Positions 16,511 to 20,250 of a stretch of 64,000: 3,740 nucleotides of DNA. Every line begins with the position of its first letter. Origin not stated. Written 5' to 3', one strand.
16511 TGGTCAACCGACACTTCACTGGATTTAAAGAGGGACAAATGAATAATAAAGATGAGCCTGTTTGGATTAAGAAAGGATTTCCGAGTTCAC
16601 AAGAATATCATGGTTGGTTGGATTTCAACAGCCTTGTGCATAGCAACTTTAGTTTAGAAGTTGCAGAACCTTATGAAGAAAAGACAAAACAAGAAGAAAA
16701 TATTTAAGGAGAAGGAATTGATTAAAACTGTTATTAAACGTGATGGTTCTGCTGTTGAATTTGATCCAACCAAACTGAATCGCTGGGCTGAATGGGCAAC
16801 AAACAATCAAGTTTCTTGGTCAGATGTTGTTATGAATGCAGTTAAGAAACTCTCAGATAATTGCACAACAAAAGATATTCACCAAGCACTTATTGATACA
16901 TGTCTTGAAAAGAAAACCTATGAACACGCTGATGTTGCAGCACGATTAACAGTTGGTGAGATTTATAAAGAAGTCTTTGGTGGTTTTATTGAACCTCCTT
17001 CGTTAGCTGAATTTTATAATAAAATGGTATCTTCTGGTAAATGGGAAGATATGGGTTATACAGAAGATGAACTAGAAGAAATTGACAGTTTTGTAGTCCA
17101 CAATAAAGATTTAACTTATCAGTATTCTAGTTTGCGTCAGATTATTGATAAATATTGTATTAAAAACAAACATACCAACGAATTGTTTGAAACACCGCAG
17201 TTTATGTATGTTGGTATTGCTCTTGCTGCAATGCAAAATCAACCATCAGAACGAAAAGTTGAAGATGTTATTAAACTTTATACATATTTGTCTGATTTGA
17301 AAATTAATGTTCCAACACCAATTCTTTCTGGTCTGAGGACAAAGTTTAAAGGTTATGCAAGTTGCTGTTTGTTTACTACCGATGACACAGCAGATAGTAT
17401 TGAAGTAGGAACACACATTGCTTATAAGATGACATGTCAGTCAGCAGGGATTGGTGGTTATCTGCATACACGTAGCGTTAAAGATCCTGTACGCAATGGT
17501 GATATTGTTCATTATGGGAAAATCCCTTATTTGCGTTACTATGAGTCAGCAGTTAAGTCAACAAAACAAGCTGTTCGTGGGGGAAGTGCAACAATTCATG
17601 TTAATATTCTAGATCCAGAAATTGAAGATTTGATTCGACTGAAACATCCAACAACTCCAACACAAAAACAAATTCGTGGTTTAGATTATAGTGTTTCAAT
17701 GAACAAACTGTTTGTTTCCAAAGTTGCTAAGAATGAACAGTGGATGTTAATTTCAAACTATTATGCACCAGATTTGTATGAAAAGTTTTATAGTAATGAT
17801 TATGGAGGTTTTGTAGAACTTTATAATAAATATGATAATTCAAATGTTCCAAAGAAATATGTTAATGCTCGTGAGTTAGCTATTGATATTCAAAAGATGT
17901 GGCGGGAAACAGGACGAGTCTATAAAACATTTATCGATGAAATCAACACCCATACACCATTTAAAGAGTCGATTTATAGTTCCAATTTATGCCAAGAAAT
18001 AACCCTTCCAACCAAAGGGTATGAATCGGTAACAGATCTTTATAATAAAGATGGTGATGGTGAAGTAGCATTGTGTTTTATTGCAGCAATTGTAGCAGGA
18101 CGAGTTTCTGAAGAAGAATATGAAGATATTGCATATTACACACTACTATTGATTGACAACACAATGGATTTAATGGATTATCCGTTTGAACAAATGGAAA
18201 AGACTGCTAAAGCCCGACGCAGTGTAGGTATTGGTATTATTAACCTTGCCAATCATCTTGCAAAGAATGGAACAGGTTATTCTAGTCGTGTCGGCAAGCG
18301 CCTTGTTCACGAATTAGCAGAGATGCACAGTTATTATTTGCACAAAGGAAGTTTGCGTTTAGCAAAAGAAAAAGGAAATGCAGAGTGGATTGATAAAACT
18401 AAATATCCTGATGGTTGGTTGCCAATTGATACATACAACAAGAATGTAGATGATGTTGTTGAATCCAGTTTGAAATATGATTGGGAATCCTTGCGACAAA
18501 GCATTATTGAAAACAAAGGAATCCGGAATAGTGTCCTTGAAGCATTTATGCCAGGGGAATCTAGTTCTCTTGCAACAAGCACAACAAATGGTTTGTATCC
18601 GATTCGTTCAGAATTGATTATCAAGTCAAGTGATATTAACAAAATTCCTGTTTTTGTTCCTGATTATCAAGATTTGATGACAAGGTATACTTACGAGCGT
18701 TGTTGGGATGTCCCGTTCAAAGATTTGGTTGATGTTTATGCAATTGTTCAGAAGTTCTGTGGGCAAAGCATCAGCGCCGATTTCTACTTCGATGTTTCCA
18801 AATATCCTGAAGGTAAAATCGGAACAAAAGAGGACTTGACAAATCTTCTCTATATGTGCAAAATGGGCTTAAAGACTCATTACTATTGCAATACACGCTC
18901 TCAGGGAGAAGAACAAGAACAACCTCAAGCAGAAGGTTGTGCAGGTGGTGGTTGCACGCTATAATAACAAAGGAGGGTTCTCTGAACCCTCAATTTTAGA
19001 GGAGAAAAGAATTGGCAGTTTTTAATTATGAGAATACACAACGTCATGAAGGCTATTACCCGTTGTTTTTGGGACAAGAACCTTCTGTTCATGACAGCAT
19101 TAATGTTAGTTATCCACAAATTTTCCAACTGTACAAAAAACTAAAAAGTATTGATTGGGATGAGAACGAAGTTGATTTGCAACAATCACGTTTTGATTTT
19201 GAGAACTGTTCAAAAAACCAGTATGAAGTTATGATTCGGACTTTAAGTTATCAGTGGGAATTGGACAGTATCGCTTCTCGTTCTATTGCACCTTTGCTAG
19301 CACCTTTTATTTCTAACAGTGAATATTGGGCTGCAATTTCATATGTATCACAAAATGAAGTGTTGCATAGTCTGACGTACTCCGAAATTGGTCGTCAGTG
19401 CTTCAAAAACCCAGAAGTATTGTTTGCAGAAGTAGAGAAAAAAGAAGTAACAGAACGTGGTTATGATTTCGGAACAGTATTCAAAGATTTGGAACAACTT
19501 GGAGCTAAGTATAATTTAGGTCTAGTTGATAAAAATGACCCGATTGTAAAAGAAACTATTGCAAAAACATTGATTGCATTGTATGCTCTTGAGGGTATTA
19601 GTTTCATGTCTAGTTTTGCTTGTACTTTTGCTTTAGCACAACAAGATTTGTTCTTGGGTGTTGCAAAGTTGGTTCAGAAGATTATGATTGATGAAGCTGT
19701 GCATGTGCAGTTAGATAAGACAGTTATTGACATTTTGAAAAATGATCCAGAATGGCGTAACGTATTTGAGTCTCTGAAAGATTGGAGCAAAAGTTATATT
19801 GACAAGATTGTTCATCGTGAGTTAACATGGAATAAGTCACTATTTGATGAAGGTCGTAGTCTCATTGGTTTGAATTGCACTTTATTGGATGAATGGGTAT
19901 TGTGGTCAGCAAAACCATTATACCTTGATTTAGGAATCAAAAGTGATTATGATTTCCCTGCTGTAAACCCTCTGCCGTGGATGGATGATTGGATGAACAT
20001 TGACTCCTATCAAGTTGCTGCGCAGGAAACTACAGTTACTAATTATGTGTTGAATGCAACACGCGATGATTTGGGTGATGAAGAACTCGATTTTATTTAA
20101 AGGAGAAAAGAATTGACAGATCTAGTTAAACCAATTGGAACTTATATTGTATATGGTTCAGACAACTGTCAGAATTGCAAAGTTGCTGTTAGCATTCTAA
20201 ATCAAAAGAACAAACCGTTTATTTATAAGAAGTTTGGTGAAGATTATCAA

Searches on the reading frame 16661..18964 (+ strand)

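Call 32: search_protein_families(library=phrogs, proteins=[window:16661-18964:+], max_evalue=0.00001)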
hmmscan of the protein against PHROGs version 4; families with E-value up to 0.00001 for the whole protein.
window:16661-18964:+ (767 aa): 7 families
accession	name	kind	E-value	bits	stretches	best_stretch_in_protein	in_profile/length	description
phrog_84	-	DNA, RNA and nucleotide metabolism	1.4e-263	878.3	1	6-766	47-795/975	ribonucleoside-diphosphate reductase large subunit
phrog_3987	-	DNA, RNA and nucleotide metabolism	2.5e-148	495.6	1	23-478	5-461/467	ribonucleotide reductase large subunit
phrog_3844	-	moron, auxiliary metabolic gene and host takeover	4.4e-122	409.2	1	321-764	7-450/451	NrdA-like aerobic NDP reductase large subunit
phrog_36555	-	DNA, RNA and nucleotide metabolism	1.6e-29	103.9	1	607-753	2-146/172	ribonucleotide reductase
phrog_22953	-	DNA, RNA and nucleotide metabolism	3.4e-09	38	1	291-444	28-201/201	ribonucleotide reductase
phrog_6132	-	DNA, RNA and nucleotide metabolism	4.4e-06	27.1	1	133-308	120-292/530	ribonucleotide reductase large subunit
phrog_10616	-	DNA, RNA and nucleotide metabolism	6.2e-06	27.4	0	674-760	11-109/111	ribonucleotide reductase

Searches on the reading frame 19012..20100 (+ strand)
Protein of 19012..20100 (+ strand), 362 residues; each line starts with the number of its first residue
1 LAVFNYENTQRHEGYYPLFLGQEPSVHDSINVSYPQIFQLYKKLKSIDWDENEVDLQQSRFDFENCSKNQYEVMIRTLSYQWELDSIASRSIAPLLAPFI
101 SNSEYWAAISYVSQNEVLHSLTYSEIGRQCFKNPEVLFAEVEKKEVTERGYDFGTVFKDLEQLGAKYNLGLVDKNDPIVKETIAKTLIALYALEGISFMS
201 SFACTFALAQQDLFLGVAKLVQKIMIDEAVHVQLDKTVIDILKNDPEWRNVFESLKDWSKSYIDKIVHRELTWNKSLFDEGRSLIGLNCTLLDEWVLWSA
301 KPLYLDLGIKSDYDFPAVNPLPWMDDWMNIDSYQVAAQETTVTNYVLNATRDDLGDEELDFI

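Call 32: search_protein_families(library=phrogs, proteins=[window:19012-20100:+], max_evalue=0.00001)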
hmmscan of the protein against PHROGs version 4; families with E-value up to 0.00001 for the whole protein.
window:19012-20100:+ (362 aa): 3 families
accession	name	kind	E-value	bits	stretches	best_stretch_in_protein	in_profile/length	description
phrog_86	-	DNA, RNA and nucleotide metabolism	1.3e-98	331.9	1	1-361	44-400/504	ribonucleoside diphosphate reductase small subunit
phrog_10582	-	DNA, RNA and nucleotide metabolism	5e-29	102.3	1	2-160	4-161/255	ribonucleotide reductase class Ia beta subunit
phrog_8368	-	DNA, RNA and nucleotide metabolism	2.7e-20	73.9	1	215-357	2-147/156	aerobic NDP reductase small subunit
